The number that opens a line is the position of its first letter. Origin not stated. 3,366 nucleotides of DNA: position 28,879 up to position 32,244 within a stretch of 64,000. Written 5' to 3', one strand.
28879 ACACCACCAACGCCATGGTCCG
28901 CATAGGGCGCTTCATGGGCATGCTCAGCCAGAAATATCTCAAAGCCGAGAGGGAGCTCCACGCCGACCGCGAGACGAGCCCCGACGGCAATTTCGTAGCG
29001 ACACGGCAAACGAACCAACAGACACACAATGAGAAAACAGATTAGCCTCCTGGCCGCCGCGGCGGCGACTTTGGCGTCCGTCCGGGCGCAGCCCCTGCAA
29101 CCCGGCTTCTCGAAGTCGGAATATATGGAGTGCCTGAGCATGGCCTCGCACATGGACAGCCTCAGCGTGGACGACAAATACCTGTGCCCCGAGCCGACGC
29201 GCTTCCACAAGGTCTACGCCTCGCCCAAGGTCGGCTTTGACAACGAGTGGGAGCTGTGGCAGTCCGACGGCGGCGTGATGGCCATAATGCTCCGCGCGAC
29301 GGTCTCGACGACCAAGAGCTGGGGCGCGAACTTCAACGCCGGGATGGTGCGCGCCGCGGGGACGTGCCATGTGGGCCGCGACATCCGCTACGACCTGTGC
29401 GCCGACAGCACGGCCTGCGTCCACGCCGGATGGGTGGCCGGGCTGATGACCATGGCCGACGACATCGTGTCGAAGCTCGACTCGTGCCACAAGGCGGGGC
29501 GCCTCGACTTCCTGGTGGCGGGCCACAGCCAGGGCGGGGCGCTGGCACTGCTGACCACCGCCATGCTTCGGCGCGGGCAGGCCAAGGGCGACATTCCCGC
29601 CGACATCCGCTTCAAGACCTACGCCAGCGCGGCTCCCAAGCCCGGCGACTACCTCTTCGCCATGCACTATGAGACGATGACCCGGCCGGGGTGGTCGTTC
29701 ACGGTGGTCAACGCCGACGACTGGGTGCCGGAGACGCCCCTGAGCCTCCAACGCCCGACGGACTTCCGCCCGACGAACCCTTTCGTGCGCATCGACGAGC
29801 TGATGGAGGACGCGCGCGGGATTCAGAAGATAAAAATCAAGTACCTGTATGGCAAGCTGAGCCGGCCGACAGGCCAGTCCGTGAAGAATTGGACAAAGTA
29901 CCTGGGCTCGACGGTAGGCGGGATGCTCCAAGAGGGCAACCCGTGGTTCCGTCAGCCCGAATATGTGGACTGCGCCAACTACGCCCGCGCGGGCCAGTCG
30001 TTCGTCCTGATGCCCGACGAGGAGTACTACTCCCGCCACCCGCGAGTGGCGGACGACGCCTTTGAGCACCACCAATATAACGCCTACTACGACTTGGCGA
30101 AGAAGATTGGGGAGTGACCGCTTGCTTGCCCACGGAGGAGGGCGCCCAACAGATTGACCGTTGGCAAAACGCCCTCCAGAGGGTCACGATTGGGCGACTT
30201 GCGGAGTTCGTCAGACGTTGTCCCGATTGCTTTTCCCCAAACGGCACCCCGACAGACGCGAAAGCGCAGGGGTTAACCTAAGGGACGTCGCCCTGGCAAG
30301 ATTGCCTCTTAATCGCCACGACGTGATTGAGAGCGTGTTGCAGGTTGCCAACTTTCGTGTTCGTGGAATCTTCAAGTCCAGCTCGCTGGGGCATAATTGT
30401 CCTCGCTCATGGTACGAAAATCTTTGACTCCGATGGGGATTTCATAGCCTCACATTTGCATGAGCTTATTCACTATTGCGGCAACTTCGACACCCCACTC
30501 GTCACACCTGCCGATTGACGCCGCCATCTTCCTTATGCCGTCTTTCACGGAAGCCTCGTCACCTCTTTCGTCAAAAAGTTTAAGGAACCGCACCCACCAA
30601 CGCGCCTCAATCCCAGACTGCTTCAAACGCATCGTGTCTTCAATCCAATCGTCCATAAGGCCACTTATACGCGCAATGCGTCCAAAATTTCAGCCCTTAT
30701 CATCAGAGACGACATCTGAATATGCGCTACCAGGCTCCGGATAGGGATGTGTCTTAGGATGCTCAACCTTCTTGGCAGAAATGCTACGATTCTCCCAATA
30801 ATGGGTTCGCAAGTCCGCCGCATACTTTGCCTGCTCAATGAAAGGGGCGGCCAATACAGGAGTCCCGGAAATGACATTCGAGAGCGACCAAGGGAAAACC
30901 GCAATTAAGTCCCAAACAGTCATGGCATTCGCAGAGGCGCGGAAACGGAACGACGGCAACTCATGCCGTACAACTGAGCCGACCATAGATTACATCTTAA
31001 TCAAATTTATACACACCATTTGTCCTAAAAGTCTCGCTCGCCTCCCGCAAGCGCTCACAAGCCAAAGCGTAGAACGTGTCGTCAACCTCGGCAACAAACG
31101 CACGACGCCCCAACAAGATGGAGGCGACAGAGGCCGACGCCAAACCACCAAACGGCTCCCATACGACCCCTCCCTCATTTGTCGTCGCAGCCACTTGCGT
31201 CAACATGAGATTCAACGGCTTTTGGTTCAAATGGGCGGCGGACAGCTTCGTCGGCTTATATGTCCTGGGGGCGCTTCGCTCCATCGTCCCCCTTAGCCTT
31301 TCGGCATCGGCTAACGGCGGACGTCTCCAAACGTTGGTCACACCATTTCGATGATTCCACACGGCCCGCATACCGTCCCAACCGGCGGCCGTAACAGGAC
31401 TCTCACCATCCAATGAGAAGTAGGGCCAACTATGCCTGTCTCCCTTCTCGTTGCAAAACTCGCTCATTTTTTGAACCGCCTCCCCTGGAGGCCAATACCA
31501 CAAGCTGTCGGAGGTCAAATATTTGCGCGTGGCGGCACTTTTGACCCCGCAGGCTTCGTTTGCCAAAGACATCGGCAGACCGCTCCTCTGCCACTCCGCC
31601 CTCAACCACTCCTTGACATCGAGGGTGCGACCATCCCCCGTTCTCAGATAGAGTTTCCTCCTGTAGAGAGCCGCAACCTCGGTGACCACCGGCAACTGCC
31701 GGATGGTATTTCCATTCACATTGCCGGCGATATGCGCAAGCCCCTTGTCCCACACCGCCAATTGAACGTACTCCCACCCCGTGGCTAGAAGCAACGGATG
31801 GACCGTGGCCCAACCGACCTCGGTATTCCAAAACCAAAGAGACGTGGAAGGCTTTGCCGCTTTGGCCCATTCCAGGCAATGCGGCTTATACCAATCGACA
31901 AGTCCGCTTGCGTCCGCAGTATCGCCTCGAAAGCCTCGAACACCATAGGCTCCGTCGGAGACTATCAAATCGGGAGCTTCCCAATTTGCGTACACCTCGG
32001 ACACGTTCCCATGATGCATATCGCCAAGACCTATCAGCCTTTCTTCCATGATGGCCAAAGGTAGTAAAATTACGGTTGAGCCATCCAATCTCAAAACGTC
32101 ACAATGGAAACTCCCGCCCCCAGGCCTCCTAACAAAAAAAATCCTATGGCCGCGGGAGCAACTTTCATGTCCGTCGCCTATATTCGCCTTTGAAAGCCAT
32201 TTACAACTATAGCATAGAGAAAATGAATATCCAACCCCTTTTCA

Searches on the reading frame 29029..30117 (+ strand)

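Call 19: search_protein_families(library=pfam, proteins=[window:29029-30117:+], max_evalue=0.001)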
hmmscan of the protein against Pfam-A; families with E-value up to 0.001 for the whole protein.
window:29029-30117:+ (362 aa): 1 family
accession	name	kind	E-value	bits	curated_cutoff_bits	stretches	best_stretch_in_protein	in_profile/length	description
PF01764.32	Lipase_3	-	3.8e-18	66.2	22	1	86-238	2-137/140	Lipase (class 3)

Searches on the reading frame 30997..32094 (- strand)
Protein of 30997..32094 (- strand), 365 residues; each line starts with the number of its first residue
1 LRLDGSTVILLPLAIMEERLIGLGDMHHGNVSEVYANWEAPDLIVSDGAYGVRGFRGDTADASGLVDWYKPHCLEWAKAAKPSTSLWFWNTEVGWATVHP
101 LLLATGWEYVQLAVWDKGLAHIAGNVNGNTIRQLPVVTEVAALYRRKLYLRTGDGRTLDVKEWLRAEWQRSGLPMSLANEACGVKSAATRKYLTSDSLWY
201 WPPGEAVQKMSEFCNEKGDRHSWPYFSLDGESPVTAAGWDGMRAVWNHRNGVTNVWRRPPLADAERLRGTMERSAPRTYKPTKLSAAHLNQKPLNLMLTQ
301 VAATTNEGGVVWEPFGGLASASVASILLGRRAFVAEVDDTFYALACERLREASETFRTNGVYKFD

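Call 19: search_protein_families(library=pfam, proteins=[window:30997-32094:-], max_evalue=0.001)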
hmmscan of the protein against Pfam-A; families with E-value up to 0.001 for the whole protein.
window:30997-32094:- (365 aa): 1 family
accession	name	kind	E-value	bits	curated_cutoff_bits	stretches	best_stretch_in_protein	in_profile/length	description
PF01555.25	N6_N4_Mtase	-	1.3e-09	38.8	26.7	1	42-345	2-219/221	DNA methylase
